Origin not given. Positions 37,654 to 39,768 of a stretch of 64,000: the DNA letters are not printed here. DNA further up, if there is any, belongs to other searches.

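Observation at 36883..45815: Eight-gene operon joining CDP-3,6-dideoxyhexose synthesis, a YerE-like ThDP enzyme and a Gtr-type lipid-carrier glycosylation module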

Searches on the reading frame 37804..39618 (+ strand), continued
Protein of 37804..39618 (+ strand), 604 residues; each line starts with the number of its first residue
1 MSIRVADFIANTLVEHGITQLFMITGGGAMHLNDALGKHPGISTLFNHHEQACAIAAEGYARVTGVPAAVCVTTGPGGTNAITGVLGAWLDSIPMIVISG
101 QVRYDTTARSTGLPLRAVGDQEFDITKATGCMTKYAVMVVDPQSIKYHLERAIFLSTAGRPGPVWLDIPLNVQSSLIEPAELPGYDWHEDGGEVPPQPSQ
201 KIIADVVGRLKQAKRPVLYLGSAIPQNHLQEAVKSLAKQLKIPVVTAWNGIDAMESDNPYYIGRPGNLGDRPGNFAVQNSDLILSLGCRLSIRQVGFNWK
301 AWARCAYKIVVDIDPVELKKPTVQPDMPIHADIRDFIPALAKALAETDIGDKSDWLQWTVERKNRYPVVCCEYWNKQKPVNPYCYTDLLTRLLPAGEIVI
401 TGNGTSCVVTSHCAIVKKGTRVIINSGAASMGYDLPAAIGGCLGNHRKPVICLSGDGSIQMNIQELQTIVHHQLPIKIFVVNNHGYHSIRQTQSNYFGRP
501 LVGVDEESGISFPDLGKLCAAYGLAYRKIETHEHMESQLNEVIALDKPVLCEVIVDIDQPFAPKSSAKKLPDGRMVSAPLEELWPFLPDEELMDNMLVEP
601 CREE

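Call 71: search_solved_structures(query=window:37804-39618:+, max_evalue=1e-66, show_alignments=3)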
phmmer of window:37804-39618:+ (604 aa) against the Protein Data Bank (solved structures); distinct sequences matched with E-value up to 1e-66: 3.
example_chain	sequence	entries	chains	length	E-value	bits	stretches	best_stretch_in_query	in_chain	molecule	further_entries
8rph_A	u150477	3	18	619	2.5e-120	406.1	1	3-596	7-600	Thiamine pyrophosphate-binding protein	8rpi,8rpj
6lpi_A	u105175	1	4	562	3.9e-69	237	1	6-563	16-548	Acetolactate synthase isozyme 1 large subunit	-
5ahk_A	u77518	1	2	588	1.4e-67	231.9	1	3-556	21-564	ACETOLACTATE SYNTHASE II, LARGE SUBUNIT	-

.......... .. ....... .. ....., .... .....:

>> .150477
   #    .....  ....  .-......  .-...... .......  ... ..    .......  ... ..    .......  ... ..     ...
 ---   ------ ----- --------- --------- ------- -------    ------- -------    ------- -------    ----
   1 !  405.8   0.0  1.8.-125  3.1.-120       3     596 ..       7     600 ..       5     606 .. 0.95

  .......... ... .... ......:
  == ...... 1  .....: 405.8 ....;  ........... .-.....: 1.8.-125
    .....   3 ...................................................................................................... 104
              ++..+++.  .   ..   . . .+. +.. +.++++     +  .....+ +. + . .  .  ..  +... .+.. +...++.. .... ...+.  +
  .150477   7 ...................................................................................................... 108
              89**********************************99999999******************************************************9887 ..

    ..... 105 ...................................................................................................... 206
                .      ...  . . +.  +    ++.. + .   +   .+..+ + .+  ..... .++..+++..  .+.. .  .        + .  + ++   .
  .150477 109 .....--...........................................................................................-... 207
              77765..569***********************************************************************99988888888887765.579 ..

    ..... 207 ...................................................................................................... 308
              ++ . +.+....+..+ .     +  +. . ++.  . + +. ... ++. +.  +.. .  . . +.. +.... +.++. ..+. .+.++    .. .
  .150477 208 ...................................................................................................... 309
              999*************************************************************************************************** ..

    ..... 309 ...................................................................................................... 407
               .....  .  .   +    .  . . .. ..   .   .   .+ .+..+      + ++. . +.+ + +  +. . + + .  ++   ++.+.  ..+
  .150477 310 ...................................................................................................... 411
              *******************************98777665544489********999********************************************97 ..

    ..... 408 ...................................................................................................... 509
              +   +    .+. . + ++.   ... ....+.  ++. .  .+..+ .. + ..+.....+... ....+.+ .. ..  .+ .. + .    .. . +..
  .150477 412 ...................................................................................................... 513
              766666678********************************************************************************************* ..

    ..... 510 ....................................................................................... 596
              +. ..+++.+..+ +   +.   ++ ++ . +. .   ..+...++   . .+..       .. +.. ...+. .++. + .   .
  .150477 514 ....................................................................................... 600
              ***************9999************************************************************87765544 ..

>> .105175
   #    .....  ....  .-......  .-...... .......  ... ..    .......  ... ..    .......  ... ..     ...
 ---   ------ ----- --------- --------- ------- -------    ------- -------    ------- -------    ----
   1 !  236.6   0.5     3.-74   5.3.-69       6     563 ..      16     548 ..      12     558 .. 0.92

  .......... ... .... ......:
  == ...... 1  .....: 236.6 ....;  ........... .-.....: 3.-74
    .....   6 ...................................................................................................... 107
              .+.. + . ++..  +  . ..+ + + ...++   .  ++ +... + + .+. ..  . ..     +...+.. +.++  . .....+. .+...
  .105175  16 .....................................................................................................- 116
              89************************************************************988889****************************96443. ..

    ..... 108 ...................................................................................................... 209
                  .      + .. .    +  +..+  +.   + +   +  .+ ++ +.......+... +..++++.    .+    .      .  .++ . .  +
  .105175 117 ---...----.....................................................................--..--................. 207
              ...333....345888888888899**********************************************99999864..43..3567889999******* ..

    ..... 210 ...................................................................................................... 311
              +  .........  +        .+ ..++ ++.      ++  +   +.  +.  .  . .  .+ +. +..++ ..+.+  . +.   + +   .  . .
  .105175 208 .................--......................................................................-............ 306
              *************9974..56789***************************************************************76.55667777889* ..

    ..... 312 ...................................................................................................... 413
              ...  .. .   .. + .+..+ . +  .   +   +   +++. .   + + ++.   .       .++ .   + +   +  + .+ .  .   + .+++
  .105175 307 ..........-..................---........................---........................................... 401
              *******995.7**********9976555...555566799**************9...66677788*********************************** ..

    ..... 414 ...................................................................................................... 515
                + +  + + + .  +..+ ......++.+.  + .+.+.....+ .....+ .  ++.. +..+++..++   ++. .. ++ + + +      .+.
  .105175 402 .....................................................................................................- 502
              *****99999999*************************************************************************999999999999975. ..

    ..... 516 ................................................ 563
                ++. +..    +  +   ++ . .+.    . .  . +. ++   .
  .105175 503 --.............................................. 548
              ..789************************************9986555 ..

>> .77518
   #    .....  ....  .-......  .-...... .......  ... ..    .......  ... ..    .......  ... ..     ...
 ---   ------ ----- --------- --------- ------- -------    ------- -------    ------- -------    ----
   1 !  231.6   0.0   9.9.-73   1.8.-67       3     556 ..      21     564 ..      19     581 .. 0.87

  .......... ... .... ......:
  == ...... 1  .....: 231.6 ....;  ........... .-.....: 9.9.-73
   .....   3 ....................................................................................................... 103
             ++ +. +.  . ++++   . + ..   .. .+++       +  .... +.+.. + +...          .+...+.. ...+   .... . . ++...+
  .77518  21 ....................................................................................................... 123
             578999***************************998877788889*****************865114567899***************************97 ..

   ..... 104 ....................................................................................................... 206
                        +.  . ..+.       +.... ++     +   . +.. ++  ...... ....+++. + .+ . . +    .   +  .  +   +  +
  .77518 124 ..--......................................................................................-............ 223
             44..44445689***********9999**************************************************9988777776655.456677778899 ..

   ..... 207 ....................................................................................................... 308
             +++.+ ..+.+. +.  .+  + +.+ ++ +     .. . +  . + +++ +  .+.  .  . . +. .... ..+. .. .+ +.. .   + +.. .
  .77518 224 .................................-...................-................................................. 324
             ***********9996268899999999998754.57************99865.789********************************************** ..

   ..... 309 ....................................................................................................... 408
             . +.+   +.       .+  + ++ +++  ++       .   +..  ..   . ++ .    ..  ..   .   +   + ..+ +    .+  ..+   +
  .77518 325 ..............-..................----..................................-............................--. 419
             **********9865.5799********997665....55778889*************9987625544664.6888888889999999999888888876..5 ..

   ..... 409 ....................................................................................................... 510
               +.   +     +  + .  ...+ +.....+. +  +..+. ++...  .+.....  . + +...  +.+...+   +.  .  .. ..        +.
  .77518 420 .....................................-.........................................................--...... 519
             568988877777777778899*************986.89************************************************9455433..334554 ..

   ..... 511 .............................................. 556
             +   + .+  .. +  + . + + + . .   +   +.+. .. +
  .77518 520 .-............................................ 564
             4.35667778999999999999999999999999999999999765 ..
